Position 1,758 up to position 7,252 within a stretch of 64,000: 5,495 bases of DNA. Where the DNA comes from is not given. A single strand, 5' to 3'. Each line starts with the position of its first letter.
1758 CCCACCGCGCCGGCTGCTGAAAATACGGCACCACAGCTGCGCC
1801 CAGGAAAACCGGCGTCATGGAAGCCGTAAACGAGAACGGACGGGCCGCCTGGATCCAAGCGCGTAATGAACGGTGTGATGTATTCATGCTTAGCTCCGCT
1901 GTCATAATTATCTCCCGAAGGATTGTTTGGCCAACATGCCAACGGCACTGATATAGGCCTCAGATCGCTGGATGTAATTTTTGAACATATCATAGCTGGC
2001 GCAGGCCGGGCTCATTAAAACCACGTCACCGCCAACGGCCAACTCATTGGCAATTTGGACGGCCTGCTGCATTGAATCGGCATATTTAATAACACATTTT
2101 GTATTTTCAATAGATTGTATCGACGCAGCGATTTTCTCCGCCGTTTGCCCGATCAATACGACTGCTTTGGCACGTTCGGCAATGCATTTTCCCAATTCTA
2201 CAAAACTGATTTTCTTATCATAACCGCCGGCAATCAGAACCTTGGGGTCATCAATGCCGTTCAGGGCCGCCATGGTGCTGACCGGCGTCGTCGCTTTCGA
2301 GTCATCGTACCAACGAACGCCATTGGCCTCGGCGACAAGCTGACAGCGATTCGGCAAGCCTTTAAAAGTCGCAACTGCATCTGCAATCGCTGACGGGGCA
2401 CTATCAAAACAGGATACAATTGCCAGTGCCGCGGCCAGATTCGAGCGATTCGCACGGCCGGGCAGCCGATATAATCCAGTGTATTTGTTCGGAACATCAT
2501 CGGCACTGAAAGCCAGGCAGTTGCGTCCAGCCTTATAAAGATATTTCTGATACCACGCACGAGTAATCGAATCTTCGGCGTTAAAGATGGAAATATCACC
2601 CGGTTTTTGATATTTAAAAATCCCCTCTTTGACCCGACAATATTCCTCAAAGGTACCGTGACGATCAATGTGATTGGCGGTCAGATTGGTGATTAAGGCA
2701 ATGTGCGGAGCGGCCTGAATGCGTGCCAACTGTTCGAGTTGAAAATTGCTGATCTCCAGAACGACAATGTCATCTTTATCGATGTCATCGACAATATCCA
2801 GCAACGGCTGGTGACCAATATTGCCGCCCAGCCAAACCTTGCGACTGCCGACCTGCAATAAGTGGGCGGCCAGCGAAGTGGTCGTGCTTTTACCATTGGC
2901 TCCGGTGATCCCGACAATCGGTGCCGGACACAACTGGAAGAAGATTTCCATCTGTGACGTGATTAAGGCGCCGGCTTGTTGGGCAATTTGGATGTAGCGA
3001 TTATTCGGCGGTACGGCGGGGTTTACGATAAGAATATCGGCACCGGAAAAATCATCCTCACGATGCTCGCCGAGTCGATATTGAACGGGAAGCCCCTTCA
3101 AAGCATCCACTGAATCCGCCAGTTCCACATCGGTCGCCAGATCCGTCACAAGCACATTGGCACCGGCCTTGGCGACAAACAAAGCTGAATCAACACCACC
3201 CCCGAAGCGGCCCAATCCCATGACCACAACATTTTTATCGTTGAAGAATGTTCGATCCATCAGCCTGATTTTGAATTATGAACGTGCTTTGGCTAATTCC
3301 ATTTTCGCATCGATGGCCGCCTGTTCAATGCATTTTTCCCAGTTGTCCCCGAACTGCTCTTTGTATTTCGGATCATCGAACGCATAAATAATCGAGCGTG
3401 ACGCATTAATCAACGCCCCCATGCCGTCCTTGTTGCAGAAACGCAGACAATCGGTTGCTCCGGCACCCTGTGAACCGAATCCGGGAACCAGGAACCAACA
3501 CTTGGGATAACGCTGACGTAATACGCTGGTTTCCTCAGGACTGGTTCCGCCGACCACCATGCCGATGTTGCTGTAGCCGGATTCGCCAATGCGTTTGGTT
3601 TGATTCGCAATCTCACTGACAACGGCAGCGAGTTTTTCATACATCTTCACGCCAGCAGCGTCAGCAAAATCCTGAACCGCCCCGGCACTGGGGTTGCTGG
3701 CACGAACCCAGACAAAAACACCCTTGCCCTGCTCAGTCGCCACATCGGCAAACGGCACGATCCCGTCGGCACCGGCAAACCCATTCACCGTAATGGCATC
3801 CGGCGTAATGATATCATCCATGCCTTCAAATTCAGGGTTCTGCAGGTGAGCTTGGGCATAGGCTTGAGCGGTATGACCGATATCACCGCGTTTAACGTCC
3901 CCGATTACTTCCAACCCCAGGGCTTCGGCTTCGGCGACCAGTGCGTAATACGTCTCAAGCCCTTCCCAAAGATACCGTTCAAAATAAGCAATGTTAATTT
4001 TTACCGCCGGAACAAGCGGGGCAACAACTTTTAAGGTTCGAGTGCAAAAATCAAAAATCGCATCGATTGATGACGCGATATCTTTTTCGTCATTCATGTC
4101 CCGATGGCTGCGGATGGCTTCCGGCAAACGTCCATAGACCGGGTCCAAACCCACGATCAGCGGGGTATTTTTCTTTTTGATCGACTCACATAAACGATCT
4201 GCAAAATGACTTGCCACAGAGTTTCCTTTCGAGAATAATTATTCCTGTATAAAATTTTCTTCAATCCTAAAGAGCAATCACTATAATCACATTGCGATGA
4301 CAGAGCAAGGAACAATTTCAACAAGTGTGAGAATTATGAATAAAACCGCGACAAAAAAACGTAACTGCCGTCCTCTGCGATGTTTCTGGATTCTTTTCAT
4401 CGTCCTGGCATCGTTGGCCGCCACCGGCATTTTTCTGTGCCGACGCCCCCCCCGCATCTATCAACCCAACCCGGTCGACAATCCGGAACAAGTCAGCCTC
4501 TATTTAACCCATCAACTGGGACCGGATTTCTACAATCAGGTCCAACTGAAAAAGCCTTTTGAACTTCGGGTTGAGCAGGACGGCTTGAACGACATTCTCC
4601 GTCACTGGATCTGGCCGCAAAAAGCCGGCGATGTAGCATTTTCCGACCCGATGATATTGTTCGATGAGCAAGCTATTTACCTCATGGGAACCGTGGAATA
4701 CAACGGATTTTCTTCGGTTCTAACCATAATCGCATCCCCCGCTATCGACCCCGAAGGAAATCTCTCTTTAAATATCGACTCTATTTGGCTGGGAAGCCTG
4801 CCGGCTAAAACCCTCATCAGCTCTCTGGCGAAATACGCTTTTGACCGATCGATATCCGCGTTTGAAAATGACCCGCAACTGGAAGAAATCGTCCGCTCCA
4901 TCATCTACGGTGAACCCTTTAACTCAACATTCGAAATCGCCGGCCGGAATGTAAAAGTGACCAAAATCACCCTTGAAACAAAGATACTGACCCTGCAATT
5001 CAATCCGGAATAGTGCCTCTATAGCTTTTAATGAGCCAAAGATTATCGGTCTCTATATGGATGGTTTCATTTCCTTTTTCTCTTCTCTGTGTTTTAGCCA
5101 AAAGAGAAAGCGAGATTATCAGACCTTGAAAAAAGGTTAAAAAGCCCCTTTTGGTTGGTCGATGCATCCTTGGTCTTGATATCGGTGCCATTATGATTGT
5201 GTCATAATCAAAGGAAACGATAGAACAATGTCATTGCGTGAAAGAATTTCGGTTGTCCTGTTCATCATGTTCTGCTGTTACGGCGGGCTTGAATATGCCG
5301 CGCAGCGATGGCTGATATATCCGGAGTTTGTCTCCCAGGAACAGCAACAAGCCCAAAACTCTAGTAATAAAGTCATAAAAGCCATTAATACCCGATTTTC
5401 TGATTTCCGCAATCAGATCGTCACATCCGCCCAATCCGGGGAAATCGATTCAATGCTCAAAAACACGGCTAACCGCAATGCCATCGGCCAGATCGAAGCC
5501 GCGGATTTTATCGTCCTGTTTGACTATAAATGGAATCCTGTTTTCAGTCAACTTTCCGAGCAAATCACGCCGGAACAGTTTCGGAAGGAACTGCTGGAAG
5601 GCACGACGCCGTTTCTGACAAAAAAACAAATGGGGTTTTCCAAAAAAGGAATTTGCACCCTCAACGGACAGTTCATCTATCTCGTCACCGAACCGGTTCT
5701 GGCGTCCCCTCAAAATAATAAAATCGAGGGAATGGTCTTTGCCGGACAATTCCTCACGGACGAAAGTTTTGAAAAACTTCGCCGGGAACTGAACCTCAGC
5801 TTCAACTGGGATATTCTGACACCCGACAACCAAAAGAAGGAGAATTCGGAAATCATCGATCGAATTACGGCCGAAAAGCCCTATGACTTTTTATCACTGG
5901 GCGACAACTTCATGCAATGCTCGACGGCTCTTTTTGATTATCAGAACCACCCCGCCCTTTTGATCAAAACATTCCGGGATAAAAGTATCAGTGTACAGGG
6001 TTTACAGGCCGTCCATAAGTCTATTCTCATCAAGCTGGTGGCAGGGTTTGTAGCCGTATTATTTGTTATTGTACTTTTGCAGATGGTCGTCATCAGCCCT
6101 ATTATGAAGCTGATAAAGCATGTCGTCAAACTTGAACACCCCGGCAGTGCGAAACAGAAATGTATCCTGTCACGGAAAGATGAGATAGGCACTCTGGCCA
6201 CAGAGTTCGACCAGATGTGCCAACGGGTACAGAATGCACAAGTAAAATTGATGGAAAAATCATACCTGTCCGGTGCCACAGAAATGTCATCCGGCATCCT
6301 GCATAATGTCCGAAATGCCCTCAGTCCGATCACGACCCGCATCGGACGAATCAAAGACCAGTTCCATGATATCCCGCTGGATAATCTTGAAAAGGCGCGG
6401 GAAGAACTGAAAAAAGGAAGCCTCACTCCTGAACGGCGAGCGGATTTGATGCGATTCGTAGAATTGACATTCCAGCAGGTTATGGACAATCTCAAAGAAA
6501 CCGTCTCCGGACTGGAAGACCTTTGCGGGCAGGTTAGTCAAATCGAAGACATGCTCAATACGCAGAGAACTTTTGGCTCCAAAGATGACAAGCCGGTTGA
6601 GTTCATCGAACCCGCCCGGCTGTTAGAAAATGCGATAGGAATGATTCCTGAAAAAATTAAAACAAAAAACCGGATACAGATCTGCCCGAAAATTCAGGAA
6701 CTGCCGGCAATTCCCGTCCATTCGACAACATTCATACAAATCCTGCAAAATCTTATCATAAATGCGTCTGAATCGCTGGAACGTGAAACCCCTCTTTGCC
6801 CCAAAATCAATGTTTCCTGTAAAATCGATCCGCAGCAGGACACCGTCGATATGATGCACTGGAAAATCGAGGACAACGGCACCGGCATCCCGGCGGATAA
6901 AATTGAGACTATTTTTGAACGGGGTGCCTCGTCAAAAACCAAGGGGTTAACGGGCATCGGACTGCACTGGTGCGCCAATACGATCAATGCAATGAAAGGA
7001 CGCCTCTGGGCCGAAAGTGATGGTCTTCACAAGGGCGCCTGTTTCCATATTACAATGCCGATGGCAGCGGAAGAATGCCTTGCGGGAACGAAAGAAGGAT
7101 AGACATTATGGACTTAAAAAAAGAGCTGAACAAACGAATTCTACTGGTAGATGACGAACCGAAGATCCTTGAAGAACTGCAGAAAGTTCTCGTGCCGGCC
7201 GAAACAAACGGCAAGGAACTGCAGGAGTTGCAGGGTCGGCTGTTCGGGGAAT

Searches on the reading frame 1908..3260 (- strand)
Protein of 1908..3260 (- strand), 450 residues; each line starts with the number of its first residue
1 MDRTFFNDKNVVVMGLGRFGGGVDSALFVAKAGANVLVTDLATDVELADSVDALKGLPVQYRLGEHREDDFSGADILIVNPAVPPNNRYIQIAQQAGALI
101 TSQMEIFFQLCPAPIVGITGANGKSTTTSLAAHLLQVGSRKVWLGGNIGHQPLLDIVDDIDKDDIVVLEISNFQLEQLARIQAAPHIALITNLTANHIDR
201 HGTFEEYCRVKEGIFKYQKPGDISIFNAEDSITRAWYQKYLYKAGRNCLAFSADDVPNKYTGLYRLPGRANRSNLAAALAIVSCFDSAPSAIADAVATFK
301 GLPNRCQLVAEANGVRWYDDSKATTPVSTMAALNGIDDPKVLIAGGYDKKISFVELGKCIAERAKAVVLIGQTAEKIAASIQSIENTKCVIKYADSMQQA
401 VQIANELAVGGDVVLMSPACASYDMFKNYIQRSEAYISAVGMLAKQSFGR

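Call 9: search_protein_families(library=pfam, proteins=[window:1908-3260:-])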
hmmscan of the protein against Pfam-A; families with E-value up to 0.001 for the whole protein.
window:1908-3260:- (450 aa): 3 families
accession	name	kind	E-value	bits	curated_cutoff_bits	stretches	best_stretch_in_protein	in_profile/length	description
PF08245.18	Mur_ligase_M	-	5.1e-26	92.3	24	1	118-255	1-149/200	Mur ligase middle domain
PF02875.26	Mur_ligase_C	-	2e-16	61.4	28.4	1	304-420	1-127/127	Mur ligase, glutamate ligase domain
PF21799.2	MurD-like_N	-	3.7e-08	34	27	1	9-100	1-86/88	Mur ligase MurD-like, N-terminal domain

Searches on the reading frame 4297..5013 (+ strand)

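Call 9: search_protein_families(library=pfam, proteins=[window:4297-5013:+])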
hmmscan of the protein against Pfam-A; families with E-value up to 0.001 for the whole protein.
window:4297-5013:+ (238 aa): 1 family
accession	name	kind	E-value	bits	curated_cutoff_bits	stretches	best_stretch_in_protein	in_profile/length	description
PF09911.14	DUF2140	-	6.5e-05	23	34.3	1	83-169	42-125/187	Uncharacterized protein conserved in bacteria (DUF2140)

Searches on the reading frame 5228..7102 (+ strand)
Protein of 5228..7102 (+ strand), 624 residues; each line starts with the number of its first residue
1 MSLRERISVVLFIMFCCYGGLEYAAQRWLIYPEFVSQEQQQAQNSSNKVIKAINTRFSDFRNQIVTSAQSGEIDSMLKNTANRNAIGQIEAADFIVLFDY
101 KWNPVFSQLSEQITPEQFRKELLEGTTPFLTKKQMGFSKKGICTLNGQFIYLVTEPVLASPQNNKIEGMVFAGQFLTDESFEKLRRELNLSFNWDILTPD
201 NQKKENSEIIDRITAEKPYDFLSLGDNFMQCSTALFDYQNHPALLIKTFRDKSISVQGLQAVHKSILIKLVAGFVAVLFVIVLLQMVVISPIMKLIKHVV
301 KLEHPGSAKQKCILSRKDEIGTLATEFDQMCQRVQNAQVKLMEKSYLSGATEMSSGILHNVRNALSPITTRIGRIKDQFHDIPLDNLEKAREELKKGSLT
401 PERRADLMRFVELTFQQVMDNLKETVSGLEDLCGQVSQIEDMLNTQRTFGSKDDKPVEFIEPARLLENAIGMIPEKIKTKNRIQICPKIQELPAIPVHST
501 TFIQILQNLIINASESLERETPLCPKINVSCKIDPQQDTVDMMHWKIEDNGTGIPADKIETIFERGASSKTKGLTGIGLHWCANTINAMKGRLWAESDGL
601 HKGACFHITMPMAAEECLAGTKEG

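Call 9: search_protein_families(library=pfam, proteins=[window:5228-7102:+])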
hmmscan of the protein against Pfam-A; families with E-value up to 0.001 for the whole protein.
window:5228-7102:+ (624 aa): 2 families
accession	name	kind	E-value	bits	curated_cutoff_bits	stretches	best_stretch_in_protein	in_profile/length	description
PF02518.31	HATPase_c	-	1e-15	58.6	26.4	1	501-613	5-110/111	Histidine kinase-, DNA gyrase B-, and HSP90-like ATPase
PF05228.19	CHASE4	-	1.9e-05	25.3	26.2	1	93-192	49-137/140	CHASE4 domain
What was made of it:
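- Tried and rejected: The two histidine kinases directly upstream of dnaK (5228-8415; call 9) looked like possible sensors.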
